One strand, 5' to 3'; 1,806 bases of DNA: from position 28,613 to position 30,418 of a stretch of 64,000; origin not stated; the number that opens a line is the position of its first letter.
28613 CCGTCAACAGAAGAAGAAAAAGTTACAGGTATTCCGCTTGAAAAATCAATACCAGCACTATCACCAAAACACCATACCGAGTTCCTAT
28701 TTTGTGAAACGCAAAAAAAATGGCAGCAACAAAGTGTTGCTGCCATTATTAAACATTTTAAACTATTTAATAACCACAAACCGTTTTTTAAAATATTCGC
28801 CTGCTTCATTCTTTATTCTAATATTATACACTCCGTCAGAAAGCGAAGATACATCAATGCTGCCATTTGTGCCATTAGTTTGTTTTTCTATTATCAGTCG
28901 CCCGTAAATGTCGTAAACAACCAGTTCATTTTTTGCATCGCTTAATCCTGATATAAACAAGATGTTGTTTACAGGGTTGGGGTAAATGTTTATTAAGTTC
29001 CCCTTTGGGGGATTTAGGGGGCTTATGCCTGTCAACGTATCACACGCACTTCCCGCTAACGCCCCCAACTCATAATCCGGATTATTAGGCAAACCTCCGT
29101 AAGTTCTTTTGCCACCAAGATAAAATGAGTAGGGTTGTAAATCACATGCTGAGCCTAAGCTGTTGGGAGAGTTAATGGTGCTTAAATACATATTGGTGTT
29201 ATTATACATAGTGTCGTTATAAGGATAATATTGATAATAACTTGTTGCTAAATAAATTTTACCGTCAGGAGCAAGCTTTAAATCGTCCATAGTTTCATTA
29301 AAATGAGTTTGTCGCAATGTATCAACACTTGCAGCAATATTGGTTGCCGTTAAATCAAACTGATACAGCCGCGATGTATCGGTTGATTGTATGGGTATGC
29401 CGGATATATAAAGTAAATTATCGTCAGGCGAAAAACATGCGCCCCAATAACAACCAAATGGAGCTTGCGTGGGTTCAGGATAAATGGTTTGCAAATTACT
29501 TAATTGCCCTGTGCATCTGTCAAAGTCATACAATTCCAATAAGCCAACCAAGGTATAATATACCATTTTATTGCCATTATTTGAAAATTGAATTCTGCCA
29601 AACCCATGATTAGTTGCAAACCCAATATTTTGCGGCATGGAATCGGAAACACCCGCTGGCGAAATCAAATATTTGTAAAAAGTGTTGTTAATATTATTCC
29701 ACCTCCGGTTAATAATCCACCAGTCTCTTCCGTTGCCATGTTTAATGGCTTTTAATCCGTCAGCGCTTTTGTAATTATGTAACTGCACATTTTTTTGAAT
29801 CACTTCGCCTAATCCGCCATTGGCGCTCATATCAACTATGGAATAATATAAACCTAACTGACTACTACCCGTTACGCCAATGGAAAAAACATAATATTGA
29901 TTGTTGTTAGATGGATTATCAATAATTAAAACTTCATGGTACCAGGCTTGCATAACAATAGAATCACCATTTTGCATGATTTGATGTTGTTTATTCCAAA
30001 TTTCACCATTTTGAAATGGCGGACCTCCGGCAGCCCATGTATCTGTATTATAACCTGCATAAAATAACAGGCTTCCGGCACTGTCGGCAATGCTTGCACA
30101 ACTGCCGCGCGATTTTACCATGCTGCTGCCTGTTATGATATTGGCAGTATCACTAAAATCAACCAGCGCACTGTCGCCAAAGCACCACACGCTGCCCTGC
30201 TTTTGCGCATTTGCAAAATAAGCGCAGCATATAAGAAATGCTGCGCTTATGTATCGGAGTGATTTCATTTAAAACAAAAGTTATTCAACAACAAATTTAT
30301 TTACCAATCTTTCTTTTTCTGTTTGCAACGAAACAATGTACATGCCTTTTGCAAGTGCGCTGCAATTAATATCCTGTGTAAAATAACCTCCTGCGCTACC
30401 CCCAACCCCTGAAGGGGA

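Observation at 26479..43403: Working hypothesis: hairpin-bounded T9SS cargo cassettes shuffled or switched by resident HUH (RAYT) enzymes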

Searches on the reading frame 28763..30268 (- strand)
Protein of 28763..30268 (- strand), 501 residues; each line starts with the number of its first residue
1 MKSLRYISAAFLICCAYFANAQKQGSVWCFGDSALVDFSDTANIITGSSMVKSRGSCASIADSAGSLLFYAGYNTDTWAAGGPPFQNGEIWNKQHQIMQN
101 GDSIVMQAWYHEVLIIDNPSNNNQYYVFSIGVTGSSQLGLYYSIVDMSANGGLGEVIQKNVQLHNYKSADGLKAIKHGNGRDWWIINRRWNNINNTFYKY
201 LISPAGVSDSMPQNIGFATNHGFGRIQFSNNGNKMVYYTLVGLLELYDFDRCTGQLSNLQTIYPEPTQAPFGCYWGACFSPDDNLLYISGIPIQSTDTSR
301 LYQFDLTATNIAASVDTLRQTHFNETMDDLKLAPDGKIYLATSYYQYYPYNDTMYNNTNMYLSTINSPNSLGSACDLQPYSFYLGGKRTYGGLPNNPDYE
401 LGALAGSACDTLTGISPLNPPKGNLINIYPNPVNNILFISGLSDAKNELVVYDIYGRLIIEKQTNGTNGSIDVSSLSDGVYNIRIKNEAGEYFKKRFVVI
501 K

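Call 4: search_protein_families(library=pfam, proteins=[window:28763-30268:-], max_evalue=0.01)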
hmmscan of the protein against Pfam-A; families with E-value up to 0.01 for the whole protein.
window:28763-30268:- (501 aa): 1 family
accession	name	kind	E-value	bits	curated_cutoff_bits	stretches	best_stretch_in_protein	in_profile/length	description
PF18962.6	Por_Secre_tail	-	1.5e-15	57.7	27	1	428-497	1-74/75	Secretion system C-terminal sorting domain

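Call 6: search_protein_families(library=ncbifam, proteins=[window:28763-30268:-], max_evalue=0.01)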
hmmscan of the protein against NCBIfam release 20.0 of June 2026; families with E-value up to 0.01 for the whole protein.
window:28763-30268:- (501 aa): 3 families
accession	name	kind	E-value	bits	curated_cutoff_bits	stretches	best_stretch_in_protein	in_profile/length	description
TIGR04183.1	Por_Secre_tail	domain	1.7e-13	50.3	23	1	428-499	1-71/72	T9SS type A sorting domain-containing protein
NF050177.1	TapA_OM_Porphy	equivalog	1.4e-07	30.7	500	1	424-498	469-542/544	TapA/TapC family T9SS-dependent outer membrane protein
NF033708.1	T9SS_Cterm_ChiA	domain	2.6e-05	24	40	1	450-496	5-52/55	T9SS sorting signal type C domain-containing protein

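Call 19: find_homologous_proteins(query=window:28763-30268:-, max_evalue=0.00001)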
Query window:28763-30268:- (501 aa): 1801 proteins with E <= 0.00001 among 8000 candidates; the best 120 are listed.
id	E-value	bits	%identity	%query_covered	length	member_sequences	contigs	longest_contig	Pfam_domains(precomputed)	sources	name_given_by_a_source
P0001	0.0e+0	1045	91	100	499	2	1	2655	PF18962.8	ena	-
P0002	0.0e+0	1034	91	100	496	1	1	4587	PF18962.8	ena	-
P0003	0.0e+0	1031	90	100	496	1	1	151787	PF18962.8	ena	-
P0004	5.4e-278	941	84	100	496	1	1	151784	PF18962.8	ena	-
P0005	9.2e-260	881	79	100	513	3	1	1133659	PF18962.8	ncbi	ncbi:MAG: hypothetical protein V9G42_09510 [Bacteroidia bacterium]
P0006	1.7e-258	877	77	100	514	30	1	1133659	PF18962.8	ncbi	ncbi:MAG: T9SS type A sorting domain-containing protein [Bacteroidia bacterium]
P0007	6.1e-223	760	69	100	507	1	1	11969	PF18962.8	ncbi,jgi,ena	jgi:hypothetical protein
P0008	1.1e-215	736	69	100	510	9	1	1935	PF18962.8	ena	-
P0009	1.0e-175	604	58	97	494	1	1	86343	PF18962.8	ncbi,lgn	-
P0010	6.9e-172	591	55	100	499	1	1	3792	PF18962.8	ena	-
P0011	1.7e-170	587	56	99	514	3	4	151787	PF18962.8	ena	-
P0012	6.7e-169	581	55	98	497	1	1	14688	PF18962.8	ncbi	-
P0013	1.5e-167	577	56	96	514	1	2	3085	PF18962.8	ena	-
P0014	1.7e-166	573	53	99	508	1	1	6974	PF18962.8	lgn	-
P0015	5.8e-166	572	54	98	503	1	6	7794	PF18962.8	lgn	-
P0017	2.8e-163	563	53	100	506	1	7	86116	PF18962.8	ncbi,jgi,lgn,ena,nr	ncbi:MAG TPA: T9SS type A sorting domain-containing protein [Bacteroidia bacterium]|nr:T9SS type A s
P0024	4.8e-155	536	52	99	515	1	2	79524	PF18962.8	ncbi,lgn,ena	-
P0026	3.2e-154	533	53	98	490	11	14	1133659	PF18962.8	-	-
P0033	3.6e-148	513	49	99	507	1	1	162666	PF18962.8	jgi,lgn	-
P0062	1.3e-139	485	50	98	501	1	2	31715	PF18962.8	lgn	-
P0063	1.5e-139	484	49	98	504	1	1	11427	PF18962.8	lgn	-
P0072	3.5e-134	467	49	95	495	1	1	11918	PF18962.8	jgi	jgi:hypothetical protein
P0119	5.1e-124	433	46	99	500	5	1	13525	PF18962.8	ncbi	ncbi:MAG: T9SS type A sorting domain-containing protein [Bacteroidia bacterium]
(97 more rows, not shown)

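Call 21: find_encoding_contigs(protein=P0026, flank=10000, max_places=10)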
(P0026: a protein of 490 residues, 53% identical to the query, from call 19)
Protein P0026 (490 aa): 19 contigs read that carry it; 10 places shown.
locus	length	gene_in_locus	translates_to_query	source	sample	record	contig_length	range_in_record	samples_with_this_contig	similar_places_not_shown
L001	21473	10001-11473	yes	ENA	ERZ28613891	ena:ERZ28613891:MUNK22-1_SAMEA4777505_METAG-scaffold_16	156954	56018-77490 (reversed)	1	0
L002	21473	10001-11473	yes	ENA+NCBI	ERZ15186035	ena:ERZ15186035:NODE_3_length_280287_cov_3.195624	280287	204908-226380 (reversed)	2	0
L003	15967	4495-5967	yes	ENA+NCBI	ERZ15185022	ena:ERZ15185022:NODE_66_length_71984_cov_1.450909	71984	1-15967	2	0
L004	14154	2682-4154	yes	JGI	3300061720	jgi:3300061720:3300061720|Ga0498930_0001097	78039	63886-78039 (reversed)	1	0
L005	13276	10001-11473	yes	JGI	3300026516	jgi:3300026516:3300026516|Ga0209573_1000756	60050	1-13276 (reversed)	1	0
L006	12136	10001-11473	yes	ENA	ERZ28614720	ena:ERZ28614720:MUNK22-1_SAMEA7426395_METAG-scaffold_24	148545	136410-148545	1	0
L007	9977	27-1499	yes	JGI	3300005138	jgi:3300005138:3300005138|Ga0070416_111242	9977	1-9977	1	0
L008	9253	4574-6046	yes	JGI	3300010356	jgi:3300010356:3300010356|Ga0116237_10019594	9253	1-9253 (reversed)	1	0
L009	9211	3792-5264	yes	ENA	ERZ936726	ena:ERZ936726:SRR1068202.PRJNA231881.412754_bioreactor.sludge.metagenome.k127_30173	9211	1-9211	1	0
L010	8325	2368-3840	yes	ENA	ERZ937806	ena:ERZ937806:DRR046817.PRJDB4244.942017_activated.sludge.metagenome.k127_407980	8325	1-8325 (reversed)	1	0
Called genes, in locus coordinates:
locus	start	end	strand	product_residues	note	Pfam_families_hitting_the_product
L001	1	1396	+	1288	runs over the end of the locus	PF13688:Reprolysin_5, PF18962:Por_Secre_tail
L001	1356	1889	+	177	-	-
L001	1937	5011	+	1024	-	PF13229:Beta_helix (weak), PF18962:Por_Secre_tail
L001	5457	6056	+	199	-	PF18962:Por_Secre_tail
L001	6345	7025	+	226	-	-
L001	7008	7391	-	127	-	-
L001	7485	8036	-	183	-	PF01797:Y1_Tnp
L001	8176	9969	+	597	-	PF05048:NosD (faint), PF18962:Por_Secre_tail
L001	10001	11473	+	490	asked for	PF18962:Por_Secre_tail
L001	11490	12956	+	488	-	PF18962:Por_Secre_tail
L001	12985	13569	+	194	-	PF18962:Por_Secre_tail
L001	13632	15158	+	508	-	PF18962:Por_Secre_tail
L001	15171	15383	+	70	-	-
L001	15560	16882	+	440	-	PF12768:Rax2 (faint), PF19565:DUF6087 (faint), PF18962:Por_Secre_tail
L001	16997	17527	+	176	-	PF01797:Y1_Tnp (weak)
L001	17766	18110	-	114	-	PF00453:Ribosomal_L20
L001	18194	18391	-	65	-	PF01632:Ribosomal_L35p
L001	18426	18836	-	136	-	PF05198:IF3_N, PF00707:IF3_C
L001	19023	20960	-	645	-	PF02824:TGS, PF07973:tRNA_SAD, PF00587:tRNA-synt_2b, PF03129:HGTP_anticodon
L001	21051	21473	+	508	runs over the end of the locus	PF00117:GATase, PF07722:Peptidase_C26 (weak), PF02540:NAD_synthase, PF03054:tRNA_Me_trans (faint), PF06508:QueC (faint), PF00958:GMP_synt_C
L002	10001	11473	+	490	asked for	PF18962:Por_Secre_tail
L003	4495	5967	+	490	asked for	PF18962:Por_Secre_tail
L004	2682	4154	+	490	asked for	PF18962:Por_Secre_tail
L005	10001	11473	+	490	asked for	PF18962:Por_Secre_tail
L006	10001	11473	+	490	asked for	PF18962:Por_Secre_tail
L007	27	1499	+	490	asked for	PF18962:Por_Secre_tail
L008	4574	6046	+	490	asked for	PF18962:Por_Secre_tail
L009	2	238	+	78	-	?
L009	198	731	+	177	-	-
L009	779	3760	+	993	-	PF05048:NosD (faint), PF18962:Por_Secre_tail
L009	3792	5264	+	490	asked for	PF18962:Por_Secre_tail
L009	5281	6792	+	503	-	PF18962:Por_Secre_tail (weak)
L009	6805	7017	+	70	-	-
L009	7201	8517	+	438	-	PF12768:Rax2 (faint), PF19565:DUF6087 (faint), PF18962:Por_Secre_tail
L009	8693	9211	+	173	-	?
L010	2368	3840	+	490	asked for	PF18962:Por_Secre_tail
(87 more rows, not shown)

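Call 29: find_related_loci(query=A1, collection=genome_contigs, flank=10000)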
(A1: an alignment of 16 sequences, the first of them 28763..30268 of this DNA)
Query A1 (501 aa) in genome_contigs; peptide patterns used: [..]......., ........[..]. (x = any residue, [..] = any of these).
600 stretches matched a pattern (row limit reached: there are more); 568 encode a relative of the query (tblastn E <= 1e-3); the best 80 are kept; 78 distinct loci.
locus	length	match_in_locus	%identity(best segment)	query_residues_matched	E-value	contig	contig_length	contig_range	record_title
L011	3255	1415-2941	67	1-499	0e+0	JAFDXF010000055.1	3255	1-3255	MAG: Bacteroidetes bacterium isolate SZAS-18 CK_MAG-61__55__length-3255, whole genome shotgun sequence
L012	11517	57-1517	55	1-489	6e-170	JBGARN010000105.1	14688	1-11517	MAG: Bacteroidia bacterium isolate MAG_MBR_H10.98 MBRH10-98_opera_contig_13141, whole genome shotgun sequence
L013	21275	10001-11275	55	1-434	2e-147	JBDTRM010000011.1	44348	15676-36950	MAG: Bacteroidia bacterium isolate cluster3_bin.247 NODE_2116_length_44348_cov_9.319734, whole genome shotgun sequence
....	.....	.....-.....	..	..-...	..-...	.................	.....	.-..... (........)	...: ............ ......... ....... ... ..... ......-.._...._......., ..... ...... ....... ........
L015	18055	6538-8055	49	1-498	2e-146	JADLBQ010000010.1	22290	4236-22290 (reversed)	MAG: Bacteroidia bacterium isolate SJ183 c_000000140241, whole genome shotgun sequence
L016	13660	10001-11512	48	2-498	1e-141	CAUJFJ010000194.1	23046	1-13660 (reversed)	MAG: Bacteroidota bacterium isolate KLAP29 genome assembly, contig: KLAP29_839128, whole genome shotgun sequence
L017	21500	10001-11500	48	5-498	5e-138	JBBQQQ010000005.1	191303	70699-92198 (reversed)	MAG: Bacteroidia bacterium isolate Co_metawrap_1593 Cmw_1593_k141_178240_length_191303_cov_27.9994, whole genome shotgun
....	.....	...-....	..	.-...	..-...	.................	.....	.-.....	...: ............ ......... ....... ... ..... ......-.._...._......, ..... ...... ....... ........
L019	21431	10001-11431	49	21-499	1e-138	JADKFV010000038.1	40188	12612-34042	MAG: Bacteroidetes bacterium isolate Ribe_18-Q3-R11-54_BAT3C.3 tig00024806-10-400410, whole genome shotgun sequence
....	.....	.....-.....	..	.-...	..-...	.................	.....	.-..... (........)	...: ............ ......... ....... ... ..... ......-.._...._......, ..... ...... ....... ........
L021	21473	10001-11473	47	12-495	8e-129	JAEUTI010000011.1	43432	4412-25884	MAG: Bacteroidia bacterium isolate new MAG-325 k141_792612, whole genome shotgun sequence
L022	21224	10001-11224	52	7-415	3e-127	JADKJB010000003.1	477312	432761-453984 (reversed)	MAG: Bacteroidetes bacterium isolate Skiv_18-Q3-R9-52_MAXAC.287 tig00003795-10-4770870, whole genome shotgun sequence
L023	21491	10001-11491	47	1-495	1e-126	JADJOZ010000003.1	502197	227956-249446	MAG: Bacteroidetes bacterium isolate Fred_18-Q3-R57-64_BATAC.274 tig00003913-10-5022830, whole genome shotgun sequence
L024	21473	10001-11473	45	15-498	1e-125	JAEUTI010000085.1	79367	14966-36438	MAG: Bacteroidia bacterium isolate new MAG-325 k141_1043712, whole genome shotgun sequence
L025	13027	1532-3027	51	4-499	1e-133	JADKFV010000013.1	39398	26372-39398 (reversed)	MAG: Bacteroidetes bacterium isolate Ribe_18-Q3-R11-54_BAT3C.3 tig00006481-10-394720, whole genome shotgun sequence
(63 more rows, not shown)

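Call 42: find_encoding_contigs(protein=P0017, flank=8000, max_places=3)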
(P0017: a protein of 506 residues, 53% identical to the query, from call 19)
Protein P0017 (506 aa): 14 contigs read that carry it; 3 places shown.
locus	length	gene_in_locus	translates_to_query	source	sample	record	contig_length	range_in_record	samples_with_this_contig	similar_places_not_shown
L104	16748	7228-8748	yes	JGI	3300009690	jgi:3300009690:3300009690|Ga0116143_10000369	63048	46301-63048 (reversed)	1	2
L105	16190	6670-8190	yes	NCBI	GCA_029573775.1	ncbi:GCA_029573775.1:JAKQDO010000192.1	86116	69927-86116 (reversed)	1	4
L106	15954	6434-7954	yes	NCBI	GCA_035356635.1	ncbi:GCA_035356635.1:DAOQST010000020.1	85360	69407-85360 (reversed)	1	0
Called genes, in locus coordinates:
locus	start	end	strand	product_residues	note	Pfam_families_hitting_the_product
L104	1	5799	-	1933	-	?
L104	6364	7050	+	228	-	-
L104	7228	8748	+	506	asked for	PF18962:Por_Secre_tail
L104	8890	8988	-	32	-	-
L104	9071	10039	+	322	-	-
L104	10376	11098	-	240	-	PF03740:PdxJ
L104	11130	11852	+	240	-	PF00571:CBS (weak)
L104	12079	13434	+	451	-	PF07244:POTRA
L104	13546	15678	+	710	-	PF13620:CarboxypepD_reg, PF13715:CarbopepD_reg_2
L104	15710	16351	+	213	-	-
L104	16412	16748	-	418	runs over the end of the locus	PF04389:Peptidase_M28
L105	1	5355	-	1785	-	?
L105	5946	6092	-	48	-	-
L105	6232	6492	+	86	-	-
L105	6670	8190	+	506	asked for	PF18962:Por_Secre_tail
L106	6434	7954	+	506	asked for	PF18962:Por_Secre_tail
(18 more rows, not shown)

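Call 43: find_encoding_contigs(protein=P0033, flank=8000, max_places=2)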
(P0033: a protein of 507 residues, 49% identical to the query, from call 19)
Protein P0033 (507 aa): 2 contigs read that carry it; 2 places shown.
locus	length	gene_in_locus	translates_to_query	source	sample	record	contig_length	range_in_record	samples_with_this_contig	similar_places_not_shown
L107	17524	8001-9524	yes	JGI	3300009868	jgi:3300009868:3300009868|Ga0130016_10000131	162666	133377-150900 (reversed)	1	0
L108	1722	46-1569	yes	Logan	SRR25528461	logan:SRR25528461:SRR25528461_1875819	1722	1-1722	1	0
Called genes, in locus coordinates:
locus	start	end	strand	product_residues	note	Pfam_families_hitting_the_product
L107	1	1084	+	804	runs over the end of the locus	PF13620:CarboxypepD_reg, PF13715:CarbopepD_reg_2, PF07715:Plug, PF00593:TonB_dep_Rec_b-barrel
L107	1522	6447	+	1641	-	PF18962:Por_Secre_tail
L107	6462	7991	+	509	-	PF18962:Por_Secre_tail (weak)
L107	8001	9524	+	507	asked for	PF18962:Por_Secre_tail (weak)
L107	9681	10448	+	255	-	PF12833:HTH_18, PF00165:HTH_AraC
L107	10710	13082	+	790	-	PF13620:CarboxypepD_reg, PF13715:CarbopepD_reg_2, PF07715:Plug, PF00593:TonB_dep_Rec_b-barrel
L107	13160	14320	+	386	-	PF01292:Ni_hydr_CYTB (faint), PF03929:PepSY_TM, PF03413:PepSY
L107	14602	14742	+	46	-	-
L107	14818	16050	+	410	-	PF01979:Amidohydro_1, PF07969:Amidohydro_3 (weak)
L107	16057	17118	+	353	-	PF00491:Arginase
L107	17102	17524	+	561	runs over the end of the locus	PF07837:FTCD_N, PF02971:FTCD, PF04961:FTCD_C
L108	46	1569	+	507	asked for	PF18962:Por_Secre_tail (weak)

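Call 44: find_encoding_contigs(protein=P0010, flank=8000, max_places=2)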
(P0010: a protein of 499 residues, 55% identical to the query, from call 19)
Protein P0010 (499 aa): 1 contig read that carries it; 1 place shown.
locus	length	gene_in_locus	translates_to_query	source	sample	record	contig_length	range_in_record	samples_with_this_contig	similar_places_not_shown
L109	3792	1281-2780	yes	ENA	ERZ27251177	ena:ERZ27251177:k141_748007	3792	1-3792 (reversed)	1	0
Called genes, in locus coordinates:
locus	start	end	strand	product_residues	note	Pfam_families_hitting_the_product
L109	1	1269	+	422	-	?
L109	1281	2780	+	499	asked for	PF18962:Por_Secre_tail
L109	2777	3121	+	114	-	-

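Call 65: predict_structure(alignment_id=A1)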
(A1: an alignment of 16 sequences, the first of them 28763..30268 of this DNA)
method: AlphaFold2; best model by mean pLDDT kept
length: 501 residues; sequences in the alignment: 16
mean_pLDDT: 76.7   pTM: 0.73
mean pLDDT of the five models: 76.7, 74.0, 72.8, 71.2, 70.5
residues with pLDDT >= 90: 132; 70-90: 228; 50-70: 81; < 50: 60
segments of 3 or more residues with pLDDT < 50: 2-5, 9-23, 76-84, 347-358, 386-391, 411-424
pLDDT, mean of each block of 10 residues (from residue 1): 50 36 61 74 78 71 81 56 62 90 74 85 87 67 92 90 84 85 88 81 90 87 85 90 93 92 83 86 93 72 95 93 75 86 59 41 89 87 52 64 64 35 54 70 83 89 83 85 86 79 67
secondary structure, 60 per line:
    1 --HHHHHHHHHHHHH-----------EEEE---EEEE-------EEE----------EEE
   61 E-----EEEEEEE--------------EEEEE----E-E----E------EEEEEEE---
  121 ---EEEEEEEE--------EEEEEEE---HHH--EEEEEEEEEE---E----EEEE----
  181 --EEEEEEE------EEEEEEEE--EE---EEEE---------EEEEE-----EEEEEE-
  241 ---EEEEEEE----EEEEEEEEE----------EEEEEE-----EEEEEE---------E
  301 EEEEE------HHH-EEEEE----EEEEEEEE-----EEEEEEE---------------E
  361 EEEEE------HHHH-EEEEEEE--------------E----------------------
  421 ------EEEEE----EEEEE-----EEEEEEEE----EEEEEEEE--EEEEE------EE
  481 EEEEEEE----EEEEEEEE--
elements in order: H3-15 E27-30 E34-37 E45-47 E58-61 E67-73 E88-92 E111-117 E124-131 E140-146 E155-164 E173-176 E183-189 E196-203 E211-214 E224-228 E234-239 E244-250 E255-263 E274-279 E285-290 E300-305 E316-320 E325-332 E338-344 E360-365 H372-375 E377-383 E427-431 E436-440 E446-453 E458-465 E468-472 E479-487 E492-499
